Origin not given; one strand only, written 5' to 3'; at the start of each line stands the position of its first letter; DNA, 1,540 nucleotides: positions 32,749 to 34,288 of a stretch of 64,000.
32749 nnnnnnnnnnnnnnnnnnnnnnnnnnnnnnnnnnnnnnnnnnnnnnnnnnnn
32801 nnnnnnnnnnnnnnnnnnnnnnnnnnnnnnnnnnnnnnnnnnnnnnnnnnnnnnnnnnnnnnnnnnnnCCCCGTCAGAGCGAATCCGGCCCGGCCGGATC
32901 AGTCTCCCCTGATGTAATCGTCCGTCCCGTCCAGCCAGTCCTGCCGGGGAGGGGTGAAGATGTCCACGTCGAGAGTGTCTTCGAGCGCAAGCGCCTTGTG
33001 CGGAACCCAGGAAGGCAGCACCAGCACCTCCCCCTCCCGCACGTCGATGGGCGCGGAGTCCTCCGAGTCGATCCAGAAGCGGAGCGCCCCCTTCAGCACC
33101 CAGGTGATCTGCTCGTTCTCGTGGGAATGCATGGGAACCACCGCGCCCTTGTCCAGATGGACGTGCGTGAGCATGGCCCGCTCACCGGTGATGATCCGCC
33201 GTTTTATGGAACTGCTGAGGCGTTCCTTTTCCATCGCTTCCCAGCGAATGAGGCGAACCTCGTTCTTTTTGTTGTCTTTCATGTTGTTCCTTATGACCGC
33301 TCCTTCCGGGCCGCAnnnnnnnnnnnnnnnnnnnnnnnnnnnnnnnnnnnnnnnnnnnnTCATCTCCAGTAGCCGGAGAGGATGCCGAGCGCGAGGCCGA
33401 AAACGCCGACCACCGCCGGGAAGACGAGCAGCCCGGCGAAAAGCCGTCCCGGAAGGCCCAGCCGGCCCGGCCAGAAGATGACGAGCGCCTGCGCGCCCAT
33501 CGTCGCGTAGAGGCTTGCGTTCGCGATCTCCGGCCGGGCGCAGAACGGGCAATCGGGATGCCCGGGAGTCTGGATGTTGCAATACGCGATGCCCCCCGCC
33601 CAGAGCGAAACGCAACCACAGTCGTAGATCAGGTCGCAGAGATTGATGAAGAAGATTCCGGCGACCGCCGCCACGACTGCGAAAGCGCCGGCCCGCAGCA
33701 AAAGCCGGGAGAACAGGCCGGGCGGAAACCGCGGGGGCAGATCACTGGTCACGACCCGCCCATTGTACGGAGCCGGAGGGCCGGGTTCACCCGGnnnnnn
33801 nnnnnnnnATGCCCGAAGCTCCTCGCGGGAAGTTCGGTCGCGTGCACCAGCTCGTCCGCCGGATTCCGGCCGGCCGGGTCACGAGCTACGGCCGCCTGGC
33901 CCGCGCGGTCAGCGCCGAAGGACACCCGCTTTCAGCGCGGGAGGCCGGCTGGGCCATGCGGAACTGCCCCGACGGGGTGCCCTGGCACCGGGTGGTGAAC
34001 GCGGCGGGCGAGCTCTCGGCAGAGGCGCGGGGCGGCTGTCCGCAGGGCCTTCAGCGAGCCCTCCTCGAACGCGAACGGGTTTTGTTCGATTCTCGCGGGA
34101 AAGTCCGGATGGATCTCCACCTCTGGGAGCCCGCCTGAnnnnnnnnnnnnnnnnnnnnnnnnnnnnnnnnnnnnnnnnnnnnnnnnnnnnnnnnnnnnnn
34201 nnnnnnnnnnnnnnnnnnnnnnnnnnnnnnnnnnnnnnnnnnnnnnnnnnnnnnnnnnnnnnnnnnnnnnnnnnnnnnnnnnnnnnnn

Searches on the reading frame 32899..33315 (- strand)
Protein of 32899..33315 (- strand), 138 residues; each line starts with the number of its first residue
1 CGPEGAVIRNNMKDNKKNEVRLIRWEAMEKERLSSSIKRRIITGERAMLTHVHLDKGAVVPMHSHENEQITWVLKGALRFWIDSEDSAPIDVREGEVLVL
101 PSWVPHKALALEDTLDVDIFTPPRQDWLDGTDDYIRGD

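Call 12: search_protein_families(library=pfam, proteins=[window:32899-33315:-], max_evalue=0.01)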
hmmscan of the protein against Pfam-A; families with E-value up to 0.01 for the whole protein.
window:32899-33315:- (138 aa): 5 families
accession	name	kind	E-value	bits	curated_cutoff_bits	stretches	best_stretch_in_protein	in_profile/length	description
PF07883.17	Cupin_2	-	4.5e-13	49.1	27.2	1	51-114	2-62/70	Cupin domain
PF00190.28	Cupin_1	-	1.1e-06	28.7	22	1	46-114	32-105/151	Cupin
PF12973.13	Cupin_7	-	0.0017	18.6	27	1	41-80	24-66/105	ChrR Cupin-like domain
PF02311.25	AraC_binding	-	0.0039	17.4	21.1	1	59-107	15-60/135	AraC-like ligand binding domain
PF03079.20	ARD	-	0.0061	17.2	27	0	63-106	88-133/157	ARD/ARD' family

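Call 77: find_encoding_contigs(protein=window:32899-33282:-, flank=10000, max_places=4)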
Protein window:32899-33282:- (127 aa): no gene with exactly this product is on record in the collection.

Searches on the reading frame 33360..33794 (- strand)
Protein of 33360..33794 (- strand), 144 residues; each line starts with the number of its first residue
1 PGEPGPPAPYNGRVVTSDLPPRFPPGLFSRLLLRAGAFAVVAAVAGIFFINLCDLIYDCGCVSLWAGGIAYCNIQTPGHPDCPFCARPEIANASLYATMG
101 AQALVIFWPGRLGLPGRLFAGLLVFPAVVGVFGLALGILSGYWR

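Call 12: search_protein_families(library=pfam, proteins=[window:33360-33794:-], max_evalue=0.01)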
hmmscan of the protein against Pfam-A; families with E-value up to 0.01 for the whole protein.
window:33360-33794:- (144 aa): 0 families

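Call 78: search_protein_families(library=pfam, proteins=[window:33360-33752:-], max_evalue=0.001)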
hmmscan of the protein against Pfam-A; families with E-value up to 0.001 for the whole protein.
window:33360-33752:- (130 aa): 0 families

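Call 80: find_encoding_contigs(protein=window:33360-33752:-, flank=10000, max_places=4)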
Protein window:33360-33752:- (130 aa): no gene with exactly this product is on record in the collection.

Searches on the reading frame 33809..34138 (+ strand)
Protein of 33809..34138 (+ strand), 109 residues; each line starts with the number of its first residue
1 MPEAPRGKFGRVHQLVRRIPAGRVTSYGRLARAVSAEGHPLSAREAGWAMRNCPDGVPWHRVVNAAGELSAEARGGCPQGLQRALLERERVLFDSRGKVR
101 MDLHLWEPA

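Call 48: find_encoding_contigs(protein=window:33809-34138:+, flank=10000, max_places=4)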
Protein window:33809-34138:+ (109 aa): no gene with exactly this product is on record in the collection.

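Call 78: search_protein_families(library=pfam, proteins=[window:33809-34138:+], max_evalue=0.001)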
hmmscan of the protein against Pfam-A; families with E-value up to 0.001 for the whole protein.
window:33809-34138:+ (109 aa): 1 family
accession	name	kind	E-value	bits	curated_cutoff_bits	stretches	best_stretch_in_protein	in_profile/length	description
PF01035.26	DNA_binding_1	-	8.2e-19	67.7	27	1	11-91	5-81/81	6-O-methylguanine DNA methyltransferase, DNA binding domain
